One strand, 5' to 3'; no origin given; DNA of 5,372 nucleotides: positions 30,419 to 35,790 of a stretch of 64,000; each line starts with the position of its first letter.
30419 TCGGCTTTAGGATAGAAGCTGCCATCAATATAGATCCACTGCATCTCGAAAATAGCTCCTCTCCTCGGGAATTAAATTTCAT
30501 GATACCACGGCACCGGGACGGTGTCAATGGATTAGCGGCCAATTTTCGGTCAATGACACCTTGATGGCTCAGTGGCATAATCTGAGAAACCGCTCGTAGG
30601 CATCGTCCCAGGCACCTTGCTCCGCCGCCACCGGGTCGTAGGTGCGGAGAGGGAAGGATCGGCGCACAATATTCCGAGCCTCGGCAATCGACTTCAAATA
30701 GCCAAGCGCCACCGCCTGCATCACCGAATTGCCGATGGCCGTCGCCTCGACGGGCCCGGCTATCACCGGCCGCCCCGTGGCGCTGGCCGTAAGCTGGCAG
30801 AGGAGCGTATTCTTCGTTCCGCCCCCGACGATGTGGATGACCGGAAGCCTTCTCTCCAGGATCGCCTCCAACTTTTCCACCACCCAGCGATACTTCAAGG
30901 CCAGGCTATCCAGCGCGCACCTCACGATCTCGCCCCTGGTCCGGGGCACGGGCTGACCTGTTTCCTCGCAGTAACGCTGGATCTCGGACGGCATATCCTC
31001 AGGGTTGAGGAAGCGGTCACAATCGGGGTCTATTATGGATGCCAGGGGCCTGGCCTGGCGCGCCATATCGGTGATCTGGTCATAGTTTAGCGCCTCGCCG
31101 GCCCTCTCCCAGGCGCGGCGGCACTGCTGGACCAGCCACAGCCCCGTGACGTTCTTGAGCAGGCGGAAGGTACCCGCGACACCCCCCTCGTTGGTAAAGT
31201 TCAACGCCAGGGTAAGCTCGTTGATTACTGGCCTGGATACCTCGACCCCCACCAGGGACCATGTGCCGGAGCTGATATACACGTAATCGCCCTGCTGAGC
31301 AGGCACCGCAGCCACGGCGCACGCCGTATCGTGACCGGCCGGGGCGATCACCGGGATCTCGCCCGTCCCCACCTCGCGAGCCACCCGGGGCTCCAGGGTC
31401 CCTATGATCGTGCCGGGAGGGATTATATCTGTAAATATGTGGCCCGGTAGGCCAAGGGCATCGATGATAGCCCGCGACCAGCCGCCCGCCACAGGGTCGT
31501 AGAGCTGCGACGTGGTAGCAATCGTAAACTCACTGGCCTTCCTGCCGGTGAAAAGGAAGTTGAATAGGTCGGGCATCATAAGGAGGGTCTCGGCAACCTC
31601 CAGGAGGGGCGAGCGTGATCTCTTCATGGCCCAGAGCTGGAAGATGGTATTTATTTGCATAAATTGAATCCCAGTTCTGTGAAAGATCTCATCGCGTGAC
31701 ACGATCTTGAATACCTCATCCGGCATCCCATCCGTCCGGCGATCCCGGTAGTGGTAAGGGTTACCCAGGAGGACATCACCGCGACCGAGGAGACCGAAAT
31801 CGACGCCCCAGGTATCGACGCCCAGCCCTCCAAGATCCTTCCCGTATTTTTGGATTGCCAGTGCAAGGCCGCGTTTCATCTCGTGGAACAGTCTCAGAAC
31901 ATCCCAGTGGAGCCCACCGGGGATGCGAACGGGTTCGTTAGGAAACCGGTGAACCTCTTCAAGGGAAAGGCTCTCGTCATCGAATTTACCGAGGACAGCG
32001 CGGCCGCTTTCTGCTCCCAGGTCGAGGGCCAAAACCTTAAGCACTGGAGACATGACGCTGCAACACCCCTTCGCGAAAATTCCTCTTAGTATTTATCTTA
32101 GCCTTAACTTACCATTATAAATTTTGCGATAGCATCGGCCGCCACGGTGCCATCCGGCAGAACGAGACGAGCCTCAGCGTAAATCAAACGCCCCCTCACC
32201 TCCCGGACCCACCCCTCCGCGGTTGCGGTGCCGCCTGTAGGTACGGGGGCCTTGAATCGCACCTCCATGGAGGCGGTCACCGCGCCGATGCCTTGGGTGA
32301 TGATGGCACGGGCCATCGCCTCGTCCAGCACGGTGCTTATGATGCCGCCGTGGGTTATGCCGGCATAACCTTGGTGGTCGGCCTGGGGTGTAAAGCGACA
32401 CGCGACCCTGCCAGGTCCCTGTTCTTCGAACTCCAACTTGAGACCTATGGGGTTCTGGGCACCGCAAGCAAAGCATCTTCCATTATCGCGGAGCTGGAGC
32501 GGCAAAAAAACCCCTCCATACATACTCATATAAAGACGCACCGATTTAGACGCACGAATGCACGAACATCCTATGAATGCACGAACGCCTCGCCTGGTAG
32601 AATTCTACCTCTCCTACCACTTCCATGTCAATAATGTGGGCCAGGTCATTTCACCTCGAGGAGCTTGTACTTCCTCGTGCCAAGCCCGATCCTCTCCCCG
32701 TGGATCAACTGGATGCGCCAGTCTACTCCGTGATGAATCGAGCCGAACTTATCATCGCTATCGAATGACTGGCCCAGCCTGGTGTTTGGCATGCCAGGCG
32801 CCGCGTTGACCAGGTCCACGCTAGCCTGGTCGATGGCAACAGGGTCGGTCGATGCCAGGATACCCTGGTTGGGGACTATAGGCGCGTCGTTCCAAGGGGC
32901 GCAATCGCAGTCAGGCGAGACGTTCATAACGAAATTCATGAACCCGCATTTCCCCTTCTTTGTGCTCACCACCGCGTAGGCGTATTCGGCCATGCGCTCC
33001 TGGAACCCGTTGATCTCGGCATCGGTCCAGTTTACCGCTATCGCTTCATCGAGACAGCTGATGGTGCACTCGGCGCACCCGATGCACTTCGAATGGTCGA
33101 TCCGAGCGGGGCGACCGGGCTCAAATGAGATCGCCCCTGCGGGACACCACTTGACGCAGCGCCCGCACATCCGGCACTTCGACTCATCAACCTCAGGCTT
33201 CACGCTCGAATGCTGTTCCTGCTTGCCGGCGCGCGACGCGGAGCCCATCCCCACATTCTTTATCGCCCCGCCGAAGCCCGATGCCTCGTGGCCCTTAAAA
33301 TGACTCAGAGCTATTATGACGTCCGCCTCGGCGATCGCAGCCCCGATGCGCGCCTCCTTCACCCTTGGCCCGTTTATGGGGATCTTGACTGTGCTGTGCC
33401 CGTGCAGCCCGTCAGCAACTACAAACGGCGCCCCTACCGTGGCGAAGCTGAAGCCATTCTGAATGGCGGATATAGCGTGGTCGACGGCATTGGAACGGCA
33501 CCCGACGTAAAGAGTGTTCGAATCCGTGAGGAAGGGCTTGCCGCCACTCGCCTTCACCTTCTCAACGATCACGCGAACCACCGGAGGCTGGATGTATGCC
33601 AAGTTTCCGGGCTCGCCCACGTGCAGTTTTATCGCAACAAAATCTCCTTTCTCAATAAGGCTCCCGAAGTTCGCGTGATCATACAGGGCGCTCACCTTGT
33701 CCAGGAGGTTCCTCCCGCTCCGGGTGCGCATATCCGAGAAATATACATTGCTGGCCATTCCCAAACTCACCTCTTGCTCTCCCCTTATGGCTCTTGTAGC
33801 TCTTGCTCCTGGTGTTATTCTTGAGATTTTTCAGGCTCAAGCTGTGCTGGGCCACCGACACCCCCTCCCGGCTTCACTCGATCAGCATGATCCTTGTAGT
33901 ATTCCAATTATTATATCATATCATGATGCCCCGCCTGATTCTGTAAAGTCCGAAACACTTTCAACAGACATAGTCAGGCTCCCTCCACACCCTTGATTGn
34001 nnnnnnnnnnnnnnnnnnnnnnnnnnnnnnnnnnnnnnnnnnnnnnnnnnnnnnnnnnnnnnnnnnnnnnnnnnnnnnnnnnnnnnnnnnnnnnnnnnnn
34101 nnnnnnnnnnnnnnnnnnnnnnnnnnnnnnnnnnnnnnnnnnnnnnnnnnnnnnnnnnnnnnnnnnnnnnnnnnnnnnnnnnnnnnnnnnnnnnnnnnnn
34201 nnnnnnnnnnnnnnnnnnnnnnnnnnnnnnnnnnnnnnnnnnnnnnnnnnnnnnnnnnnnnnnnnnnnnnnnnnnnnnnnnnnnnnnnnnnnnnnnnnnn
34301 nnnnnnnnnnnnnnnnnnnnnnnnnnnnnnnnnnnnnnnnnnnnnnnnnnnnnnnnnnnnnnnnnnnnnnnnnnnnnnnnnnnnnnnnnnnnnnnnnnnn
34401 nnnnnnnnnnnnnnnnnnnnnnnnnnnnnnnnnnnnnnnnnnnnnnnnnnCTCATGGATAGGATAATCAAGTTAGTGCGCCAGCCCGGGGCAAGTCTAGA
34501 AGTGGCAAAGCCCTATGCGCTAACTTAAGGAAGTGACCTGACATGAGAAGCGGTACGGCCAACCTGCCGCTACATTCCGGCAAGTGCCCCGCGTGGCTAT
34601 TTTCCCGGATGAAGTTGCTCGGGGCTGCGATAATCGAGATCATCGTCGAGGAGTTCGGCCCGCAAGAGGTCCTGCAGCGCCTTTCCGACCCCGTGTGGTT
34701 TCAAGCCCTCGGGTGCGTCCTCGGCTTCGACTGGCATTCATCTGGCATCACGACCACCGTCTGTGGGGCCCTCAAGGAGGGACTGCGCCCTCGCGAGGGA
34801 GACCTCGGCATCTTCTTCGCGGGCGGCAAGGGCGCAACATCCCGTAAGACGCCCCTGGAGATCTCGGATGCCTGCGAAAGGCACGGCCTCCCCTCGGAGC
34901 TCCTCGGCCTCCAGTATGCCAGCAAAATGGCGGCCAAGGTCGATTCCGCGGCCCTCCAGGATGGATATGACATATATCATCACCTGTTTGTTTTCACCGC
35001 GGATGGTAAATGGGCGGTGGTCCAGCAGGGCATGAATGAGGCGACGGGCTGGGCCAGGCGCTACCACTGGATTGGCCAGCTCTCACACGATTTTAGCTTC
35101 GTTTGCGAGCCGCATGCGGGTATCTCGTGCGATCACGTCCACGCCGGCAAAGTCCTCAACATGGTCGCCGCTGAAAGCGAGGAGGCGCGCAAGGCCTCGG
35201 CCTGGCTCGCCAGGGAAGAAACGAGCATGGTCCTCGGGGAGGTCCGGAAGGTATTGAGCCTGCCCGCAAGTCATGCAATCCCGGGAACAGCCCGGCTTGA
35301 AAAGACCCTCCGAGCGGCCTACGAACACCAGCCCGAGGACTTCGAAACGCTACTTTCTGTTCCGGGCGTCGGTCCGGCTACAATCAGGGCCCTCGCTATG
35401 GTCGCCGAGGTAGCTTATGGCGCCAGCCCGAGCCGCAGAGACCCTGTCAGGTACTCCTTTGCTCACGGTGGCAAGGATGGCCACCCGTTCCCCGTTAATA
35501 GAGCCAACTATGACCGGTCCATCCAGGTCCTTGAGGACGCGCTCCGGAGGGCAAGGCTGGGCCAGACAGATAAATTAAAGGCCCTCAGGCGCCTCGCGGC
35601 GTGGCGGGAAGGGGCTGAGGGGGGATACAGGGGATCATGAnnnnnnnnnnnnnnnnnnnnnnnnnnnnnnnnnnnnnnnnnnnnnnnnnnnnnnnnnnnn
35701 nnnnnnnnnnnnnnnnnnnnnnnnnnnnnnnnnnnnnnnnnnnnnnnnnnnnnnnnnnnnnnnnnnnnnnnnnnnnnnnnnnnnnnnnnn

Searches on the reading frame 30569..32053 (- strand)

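Call 11: search_protein_families(library=pfam, proteins=[window:30569-32053:-])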
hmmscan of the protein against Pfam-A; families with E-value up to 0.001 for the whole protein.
window:30569-32053:- (494 aa): 2 families
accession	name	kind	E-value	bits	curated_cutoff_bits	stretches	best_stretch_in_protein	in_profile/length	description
PF02782.22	FGGY_C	-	5.4e-41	141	27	1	258-449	1-197/198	FGGY family of carbohydrate kinases, C-terminal domain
PF00370.27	FGGY_N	-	1.4e-23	84.2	28.8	1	7-247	2-243/245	FGGY family of carbohydrate kinases, N-terminal domain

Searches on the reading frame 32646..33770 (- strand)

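Call 11: search_protein_families(library=pfam, proteins=[window:32646-33770:-])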
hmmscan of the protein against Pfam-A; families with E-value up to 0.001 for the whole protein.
window:32646-33770:- (374 aa): 9 families
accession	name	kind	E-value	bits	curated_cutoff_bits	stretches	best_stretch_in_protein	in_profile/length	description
PF04015.17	DUF362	-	1.2e-54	185.9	24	1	45-319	1-200/200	Domain of unknown function (DUF362)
PF12837.12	Fer4_6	-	6.3e-11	42.1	25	2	191-214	1-24/24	4Fe-4S binding domain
PF12838.12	Fer4_7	-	1.2e-08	35.7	27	2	198-240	1-49/52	4Fe-4S dicluster domain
PF00037.32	Fer4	-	1.9e-08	34.2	21.1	1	192-215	1-24/24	4Fe-4S binding domain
PF14697.11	Fer4_21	-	4e-08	33.7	35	1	194-244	3-57/59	4Fe-4S dicluster domain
PF13237.11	Fer4_10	-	2.1e-07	31.2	25.5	1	192-239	2-52/53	4Fe-4S dicluster domain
PF12797.12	Fer4_2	-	2.3e-07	30.8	24.5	1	191-211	2-22/22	4Fe-4S binding domain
PF13187.11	Fer4_9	-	2.5e-06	27.9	27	1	198-243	1-51/52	4Fe-4S dicluster domain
PF12800.12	Fer4_4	-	0.00084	19.9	24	0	197-212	2-17/17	4Fe-4S binding domain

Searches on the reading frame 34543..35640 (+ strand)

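Call 11: search_protein_families(library=pfam, proteins=[window:34543-35640:+])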
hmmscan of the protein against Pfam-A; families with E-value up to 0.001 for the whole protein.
window:34543-35640:+ (365 aa): 1 family
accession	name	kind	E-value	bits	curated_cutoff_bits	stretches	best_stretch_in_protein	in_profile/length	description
PF05559.16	DUF763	-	6.3e-129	430.2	35.5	1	4-318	1-319/319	Protein of unknown function (DUF763)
